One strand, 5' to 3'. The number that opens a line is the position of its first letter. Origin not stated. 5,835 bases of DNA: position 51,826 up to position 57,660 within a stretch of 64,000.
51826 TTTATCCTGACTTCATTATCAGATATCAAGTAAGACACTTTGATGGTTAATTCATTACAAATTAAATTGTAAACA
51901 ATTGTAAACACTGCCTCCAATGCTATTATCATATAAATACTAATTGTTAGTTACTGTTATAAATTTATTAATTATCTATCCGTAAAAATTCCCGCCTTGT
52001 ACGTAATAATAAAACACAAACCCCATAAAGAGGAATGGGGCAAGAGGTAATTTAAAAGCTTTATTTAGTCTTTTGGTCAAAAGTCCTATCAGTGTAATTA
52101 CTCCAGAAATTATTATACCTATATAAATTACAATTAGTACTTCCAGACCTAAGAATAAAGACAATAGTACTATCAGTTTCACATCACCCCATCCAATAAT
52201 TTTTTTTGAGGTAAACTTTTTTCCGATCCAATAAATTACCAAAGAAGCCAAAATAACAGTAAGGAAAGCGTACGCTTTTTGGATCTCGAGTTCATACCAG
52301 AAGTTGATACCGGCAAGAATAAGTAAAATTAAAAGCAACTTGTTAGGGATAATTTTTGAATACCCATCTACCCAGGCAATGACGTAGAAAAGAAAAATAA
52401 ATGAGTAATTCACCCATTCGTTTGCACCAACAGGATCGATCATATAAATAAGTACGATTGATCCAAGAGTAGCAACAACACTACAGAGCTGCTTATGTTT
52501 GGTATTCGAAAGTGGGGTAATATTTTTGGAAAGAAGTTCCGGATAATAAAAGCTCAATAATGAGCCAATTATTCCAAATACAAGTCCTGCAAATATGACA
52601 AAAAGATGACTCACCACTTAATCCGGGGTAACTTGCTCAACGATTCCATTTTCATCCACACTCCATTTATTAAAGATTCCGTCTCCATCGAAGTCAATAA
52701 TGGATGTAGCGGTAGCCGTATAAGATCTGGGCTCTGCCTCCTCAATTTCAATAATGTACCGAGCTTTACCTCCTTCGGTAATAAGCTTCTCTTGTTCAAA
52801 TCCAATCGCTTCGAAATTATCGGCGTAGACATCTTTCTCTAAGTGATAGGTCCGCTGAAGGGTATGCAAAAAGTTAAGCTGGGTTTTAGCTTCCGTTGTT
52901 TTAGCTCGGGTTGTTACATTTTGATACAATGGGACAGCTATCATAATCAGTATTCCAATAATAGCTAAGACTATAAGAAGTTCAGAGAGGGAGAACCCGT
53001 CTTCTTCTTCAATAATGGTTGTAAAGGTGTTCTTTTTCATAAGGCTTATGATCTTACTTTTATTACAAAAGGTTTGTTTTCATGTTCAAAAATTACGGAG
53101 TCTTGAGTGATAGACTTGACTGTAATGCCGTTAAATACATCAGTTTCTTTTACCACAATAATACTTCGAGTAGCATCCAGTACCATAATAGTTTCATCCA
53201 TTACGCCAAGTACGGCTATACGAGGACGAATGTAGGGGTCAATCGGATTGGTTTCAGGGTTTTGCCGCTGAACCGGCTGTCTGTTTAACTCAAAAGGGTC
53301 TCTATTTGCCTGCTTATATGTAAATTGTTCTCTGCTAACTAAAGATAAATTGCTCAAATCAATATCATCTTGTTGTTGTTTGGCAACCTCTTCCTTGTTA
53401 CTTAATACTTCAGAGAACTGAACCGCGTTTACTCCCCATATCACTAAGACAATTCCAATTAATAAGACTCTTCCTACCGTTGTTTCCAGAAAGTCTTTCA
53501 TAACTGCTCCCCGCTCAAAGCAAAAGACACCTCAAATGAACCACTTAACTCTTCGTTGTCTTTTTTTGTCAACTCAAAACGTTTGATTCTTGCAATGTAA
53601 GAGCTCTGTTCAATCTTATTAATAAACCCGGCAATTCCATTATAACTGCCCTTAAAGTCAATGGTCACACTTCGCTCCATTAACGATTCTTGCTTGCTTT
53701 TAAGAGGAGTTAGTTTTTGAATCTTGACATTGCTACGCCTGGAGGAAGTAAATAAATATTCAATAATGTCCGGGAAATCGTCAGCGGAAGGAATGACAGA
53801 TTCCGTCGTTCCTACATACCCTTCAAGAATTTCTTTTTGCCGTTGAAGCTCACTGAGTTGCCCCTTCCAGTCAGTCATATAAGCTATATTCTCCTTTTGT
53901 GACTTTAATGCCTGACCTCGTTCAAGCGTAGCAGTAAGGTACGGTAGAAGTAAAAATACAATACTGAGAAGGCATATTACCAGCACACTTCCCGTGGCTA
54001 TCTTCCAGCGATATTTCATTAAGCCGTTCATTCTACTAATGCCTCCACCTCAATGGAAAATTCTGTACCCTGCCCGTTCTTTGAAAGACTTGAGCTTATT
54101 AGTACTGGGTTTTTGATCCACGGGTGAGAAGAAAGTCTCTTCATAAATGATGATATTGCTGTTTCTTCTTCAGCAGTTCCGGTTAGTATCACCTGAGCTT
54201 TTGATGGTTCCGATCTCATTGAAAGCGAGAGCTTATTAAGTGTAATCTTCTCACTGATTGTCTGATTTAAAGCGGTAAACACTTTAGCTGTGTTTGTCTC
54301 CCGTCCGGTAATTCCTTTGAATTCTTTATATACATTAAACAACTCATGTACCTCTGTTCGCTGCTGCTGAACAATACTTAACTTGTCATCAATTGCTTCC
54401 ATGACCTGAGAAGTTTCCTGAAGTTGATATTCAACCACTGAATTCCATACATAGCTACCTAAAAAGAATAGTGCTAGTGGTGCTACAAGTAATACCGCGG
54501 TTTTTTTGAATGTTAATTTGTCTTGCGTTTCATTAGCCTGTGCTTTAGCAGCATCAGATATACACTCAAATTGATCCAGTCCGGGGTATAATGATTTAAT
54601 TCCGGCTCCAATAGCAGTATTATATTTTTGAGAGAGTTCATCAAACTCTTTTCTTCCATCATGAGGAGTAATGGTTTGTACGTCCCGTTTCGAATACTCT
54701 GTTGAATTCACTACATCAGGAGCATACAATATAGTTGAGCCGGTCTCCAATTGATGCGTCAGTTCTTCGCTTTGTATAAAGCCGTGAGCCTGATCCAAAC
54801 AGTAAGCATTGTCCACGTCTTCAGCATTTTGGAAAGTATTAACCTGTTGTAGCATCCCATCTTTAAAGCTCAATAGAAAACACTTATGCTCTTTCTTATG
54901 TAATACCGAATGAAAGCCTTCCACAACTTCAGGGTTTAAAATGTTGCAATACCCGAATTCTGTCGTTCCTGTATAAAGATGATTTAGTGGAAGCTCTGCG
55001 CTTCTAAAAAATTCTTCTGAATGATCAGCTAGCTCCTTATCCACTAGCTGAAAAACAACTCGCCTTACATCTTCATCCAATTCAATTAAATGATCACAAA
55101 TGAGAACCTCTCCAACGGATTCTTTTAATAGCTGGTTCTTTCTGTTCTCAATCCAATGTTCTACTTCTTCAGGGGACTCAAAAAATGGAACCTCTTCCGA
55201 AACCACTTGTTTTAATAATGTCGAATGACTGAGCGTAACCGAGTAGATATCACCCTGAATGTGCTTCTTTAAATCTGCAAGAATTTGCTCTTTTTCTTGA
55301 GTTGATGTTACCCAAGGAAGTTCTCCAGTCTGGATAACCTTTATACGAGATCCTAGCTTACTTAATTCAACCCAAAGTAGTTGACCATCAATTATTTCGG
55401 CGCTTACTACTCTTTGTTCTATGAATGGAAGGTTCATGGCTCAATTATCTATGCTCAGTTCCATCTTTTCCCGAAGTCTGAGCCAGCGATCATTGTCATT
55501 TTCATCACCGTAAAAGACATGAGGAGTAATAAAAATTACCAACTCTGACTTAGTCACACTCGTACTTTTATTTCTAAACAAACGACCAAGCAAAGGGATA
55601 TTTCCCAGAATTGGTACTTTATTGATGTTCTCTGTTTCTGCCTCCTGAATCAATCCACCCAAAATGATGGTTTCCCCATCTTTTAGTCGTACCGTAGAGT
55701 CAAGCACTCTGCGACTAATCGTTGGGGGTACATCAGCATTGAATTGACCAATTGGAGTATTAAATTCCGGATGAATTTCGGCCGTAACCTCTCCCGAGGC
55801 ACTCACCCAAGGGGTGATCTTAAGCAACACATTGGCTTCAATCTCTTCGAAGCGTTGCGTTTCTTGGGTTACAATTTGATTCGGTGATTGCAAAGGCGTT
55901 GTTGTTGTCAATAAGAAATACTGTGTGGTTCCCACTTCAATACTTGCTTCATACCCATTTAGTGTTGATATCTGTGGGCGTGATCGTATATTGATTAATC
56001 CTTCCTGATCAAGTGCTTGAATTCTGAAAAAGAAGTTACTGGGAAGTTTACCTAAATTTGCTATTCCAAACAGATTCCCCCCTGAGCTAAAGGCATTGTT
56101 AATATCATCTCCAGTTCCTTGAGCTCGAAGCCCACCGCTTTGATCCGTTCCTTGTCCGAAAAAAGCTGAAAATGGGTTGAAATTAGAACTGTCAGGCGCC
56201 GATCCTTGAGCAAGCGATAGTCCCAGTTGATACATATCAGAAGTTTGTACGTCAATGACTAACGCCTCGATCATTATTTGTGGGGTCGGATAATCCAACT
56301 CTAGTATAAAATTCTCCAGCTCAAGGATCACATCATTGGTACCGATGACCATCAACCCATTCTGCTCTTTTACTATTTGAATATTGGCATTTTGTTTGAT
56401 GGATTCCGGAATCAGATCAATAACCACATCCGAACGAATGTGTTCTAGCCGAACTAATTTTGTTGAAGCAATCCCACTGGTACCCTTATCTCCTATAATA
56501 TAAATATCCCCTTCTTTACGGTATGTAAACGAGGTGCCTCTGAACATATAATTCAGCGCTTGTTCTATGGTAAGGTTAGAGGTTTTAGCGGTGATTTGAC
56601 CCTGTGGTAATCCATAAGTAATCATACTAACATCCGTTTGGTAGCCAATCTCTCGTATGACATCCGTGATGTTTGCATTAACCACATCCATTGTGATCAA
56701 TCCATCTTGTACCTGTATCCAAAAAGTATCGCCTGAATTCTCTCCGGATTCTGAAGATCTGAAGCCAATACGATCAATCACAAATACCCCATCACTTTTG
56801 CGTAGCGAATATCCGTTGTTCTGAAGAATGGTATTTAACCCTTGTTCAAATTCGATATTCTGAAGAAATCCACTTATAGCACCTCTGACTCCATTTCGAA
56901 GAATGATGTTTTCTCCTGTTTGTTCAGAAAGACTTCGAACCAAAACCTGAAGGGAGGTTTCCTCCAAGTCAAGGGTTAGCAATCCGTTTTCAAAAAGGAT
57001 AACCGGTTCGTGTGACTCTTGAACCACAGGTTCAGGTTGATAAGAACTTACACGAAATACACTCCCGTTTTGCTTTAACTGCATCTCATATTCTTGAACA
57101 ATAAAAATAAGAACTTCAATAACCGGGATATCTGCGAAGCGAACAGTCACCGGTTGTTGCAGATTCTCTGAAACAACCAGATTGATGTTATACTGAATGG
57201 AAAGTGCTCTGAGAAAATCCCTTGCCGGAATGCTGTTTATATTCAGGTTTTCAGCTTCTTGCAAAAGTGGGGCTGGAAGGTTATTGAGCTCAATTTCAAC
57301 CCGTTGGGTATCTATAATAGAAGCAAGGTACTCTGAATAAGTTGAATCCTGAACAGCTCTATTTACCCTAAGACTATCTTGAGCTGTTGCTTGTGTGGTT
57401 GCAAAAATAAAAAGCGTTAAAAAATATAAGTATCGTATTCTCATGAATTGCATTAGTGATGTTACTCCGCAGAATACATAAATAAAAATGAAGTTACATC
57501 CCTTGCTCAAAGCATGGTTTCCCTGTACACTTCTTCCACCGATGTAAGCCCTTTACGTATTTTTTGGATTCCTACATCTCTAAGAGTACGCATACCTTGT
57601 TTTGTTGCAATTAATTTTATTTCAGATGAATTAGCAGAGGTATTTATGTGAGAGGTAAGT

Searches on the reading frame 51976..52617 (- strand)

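Call 8: search_protein_families(library=pfam, proteins=[window:51976-52617:-], max_evalue=0.001)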
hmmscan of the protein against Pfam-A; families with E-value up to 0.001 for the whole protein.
window:51976-52617:- (213 aa): 1 family
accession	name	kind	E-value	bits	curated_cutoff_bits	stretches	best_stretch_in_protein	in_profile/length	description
PF01478.23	Peptidase_A24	-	7.6e-11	42.8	26.5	1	73-176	3-103/104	Type IV leader peptidase family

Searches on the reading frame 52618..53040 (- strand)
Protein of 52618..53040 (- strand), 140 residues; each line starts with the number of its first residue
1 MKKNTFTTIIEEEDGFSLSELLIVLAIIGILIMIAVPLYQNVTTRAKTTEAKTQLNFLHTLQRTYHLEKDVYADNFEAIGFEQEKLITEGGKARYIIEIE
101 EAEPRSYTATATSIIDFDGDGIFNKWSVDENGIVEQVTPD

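Call 8: search_protein_families(library=pfam, proteins=[window:52618-53040:-], max_evalue=0.001)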
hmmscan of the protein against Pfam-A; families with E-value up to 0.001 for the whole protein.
window:52618-53040:- (140 aa): 3 families
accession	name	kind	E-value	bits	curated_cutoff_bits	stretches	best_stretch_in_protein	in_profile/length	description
PF07963.17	N_methyl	-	1e-05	25.3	21.2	1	15-35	6-26/27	Prokaryotic N-terminal methylation motif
PF16732.10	ComP_DUS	-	1.1e-05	26.6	27.3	1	37-114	1-75/87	Type IV minor pilin ComP, DNA uptake sequence receptor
PF14245.11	Pilin_PilA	-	0.00014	22.6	28.5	1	44-106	3-60/136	Type IV pilin PilA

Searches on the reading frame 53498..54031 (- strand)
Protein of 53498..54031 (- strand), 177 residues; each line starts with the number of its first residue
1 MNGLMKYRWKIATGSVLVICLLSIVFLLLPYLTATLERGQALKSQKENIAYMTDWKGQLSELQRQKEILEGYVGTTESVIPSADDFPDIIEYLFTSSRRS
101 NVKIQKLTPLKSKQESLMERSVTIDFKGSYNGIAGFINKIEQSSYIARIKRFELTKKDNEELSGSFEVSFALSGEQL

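Call 8: search_protein_families(library=pfam, proteins=[window:53498-54031:-], max_evalue=0.001)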
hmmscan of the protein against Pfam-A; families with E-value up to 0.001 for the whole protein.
window:53498-54031:- (177 aa): 1 family
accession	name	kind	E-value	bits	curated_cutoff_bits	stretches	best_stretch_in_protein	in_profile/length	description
PF04350.18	PilO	-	4.5e-09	37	22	1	45-162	11-132/145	Pilus assembly protein, PilO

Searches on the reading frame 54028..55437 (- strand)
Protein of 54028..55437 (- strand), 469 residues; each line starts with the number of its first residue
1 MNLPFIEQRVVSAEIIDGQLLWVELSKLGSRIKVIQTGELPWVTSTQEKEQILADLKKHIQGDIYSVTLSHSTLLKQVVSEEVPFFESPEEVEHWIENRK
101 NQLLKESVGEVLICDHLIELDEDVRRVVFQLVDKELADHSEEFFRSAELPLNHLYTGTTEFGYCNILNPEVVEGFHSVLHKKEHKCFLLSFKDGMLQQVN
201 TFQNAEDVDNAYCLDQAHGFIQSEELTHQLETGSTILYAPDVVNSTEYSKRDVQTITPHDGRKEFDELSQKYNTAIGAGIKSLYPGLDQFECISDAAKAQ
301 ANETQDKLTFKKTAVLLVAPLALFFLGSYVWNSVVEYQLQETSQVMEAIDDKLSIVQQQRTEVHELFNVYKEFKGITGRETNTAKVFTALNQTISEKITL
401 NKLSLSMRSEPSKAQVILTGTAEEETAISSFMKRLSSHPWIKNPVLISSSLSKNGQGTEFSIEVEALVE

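Call 8: search_protein_families(library=pfam, proteins=[window:54028-55437:-], max_evalue=0.001)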
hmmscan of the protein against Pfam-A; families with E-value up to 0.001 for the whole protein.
window:54028-55437:- (469 aa): 1 family
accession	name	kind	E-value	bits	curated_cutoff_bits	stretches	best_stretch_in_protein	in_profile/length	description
PF05137.18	PilN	-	2.6e-12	47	22.8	1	386-465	2-77/78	Fimbrial assembly protein (PilN)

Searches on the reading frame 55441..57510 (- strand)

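Call 8: search_protein_families(library=pfam, proteins=[window:55441-57510:-], max_evalue=0.001)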
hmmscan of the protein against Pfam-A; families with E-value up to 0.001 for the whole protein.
window:55441-57510:- (689 aa): 3 families
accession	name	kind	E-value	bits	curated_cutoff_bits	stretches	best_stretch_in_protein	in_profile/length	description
PF00263.26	Secretin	-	1.1e-45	155.7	27.5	1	499-665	1-167/169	Bacterial type II and III secretion system protein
PF07660.19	STN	-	1e-13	51.2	28.4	2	305-341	15-51/52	Secretin and TonB N terminus short domain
PF21305.2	type_II_gspD_N0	-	1e-05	25.8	27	0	181-242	2-68/71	GspD-like, N0 domain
